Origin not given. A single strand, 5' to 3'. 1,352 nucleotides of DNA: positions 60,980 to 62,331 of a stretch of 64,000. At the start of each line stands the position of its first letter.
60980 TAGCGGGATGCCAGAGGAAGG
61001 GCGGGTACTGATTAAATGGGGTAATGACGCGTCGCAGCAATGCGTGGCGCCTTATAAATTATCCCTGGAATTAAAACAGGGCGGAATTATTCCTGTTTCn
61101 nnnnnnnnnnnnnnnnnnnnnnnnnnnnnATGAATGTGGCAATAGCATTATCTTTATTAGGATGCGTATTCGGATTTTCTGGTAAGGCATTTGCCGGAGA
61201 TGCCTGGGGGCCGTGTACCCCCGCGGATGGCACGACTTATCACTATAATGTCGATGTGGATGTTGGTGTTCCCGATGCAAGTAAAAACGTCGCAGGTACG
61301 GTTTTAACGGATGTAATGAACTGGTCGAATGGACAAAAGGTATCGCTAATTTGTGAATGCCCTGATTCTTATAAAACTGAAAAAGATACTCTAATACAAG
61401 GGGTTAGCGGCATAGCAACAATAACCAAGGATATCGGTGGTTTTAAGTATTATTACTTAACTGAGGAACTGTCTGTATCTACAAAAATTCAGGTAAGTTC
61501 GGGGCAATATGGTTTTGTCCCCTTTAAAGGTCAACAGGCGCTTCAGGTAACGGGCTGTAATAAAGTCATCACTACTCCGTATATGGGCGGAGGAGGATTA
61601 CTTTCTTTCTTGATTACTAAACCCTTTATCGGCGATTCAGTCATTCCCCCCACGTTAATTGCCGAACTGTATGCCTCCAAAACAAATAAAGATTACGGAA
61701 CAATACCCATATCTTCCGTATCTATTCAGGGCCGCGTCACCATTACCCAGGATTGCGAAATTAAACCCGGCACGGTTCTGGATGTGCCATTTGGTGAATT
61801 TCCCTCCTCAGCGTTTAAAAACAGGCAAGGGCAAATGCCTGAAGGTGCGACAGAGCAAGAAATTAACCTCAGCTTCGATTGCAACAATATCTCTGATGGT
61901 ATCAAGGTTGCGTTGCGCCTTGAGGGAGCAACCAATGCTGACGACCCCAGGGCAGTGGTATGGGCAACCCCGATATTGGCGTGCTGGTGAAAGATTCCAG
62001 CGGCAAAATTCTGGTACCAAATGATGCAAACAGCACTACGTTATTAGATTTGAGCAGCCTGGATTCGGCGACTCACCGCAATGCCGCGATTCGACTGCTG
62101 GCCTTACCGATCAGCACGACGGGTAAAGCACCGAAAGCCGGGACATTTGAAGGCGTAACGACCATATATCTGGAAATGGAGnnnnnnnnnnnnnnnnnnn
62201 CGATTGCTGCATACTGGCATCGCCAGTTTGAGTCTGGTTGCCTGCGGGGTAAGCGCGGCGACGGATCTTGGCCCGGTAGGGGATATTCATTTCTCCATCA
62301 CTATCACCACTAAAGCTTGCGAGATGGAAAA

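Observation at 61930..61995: Apparent frameshift inside the fimbrial adhesin gene lpfD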

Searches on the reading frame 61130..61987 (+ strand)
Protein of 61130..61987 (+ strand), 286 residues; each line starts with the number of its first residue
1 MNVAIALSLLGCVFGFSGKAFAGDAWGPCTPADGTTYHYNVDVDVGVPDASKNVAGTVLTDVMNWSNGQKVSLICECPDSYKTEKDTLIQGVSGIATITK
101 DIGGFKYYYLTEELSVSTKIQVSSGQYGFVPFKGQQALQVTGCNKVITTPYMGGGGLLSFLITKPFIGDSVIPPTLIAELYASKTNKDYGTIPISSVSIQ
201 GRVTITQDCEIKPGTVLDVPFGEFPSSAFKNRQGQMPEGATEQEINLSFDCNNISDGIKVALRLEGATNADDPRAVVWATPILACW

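Call 42: search_protein_families(proteins=[P0002, P0016], library=ncbifam, max_evalue=0.01)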
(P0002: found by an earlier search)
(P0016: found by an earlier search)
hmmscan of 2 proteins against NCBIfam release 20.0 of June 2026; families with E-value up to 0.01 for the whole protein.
P0002 (286 aa): 5 families
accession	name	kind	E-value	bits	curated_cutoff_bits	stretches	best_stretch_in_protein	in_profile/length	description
NF011753.0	PRK15206.1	equivalog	1.4e-68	231.8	412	1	8-276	10-284/359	long polar fimbrial protein LpfD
NF011819.0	PRK15291.1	equivalog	7.2e-23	81.3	493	1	21-239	21-245/355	fimbrial protein StgD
NF011825.0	PRK15297.1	equivalog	1.2e-20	74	494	1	15-274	12-288/359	fimbrial protein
NF011746.1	PRK15199.1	equivalog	1e-14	54.7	472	1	29-267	25-258/335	type 1 fimbria D-mannose specific adhesin FimH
NF011736.0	PRK15189.1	equivalog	6.8e-13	48.5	517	1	33-276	28-265/335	fimbrial protein BcfD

P0016 (74 aa): 4 families
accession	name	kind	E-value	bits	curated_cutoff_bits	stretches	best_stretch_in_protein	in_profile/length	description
NF011753.0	PRK15206.1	equivalog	1.7e-22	80.1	412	1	1-74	286-359/359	long polar fimbrial protein LpfD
NF011736.0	PRK15189.1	equivalog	1.8e-08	33.9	517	1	3-70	269-331/335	fimbrial protein BcfD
NF011746.1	PRK15199.1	equivalog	1e-06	28.4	472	1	3-67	269-328/335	type 1 fimbria D-mannose specific adhesin FimH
NF011819.0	PRK15291.1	equivalog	0.00031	20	493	1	1-73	284-353/355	fimbrial protein StgD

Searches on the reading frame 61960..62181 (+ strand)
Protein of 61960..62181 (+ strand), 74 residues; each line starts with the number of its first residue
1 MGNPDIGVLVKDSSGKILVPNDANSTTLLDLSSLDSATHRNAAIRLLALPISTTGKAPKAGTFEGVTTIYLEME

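Call 42: search_protein_families(proteins=[P0001, P0002, P0016], library=ncbifam, max_evalue=0.01)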
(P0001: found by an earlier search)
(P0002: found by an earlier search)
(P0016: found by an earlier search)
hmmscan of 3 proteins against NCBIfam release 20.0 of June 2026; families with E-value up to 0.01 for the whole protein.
P0001 (351 aa): 5 families
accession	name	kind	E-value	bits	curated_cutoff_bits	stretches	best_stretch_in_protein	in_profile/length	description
NF011753.0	PRK15206.1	equivalog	2.3e-98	329.7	412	1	8-351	10-359/359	long polar fimbrial protein LpfD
NF011819.0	PRK15291.1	equivalog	3e-29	102.3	493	1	21-350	21-353/355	fimbrial protein StgD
NF011825.0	PRK15297.1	equivalog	9.9e-28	97.3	494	1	15-348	12-356/359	fimbrial protein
NF011736.0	PRK15189.1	equivalog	5e-27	94.9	517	1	34-347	29-331/335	fimbrial protein BcfD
NF011746.1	PRK15199.1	equivalog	1.1e-25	90.7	472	1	29-344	25-328/335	type 1 fimbria D-mannose specific adhesin FimH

P0002 (286 aa): 5 families
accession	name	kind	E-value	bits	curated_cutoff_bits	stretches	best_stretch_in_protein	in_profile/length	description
NF011753.0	PRK15206.1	equivalog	1.4e-68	231.8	412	1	8-276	10-284/359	long polar fimbrial protein LpfD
NF011819.0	PRK15291.1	equivalog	7.2e-23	81.3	493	1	21-239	21-245/355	fimbrial protein StgD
NF011825.0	PRK15297.1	equivalog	1.2e-20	74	494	1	15-274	12-288/359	fimbrial protein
NF011746.1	PRK15199.1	equivalog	1e-14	54.7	472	1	29-267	25-258/335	type 1 fimbria D-mannose specific adhesin FimH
NF011736.0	PRK15189.1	equivalog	6.8e-13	48.5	517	1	33-276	28-265/335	fimbrial protein BcfD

P0016 (74 aa): 4 families
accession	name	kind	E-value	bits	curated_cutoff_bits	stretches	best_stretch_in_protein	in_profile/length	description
NF011753.0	PRK15206.1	equivalog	1.7e-22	80.1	412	1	1-74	286-359/359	long polar fimbrial protein LpfD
NF011736.0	PRK15189.1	equivalog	1.8e-08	33.9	517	1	3-70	269-331/335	fimbrial protein BcfD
NF011746.1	PRK15199.1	equivalog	1e-06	28.4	472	1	3-67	269-328/335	type 1 fimbria D-mannose specific adhesin FimH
NF011819.0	PRK15291.1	equivalog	0.00031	20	493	1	1-73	284-353/355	fimbrial protein StgD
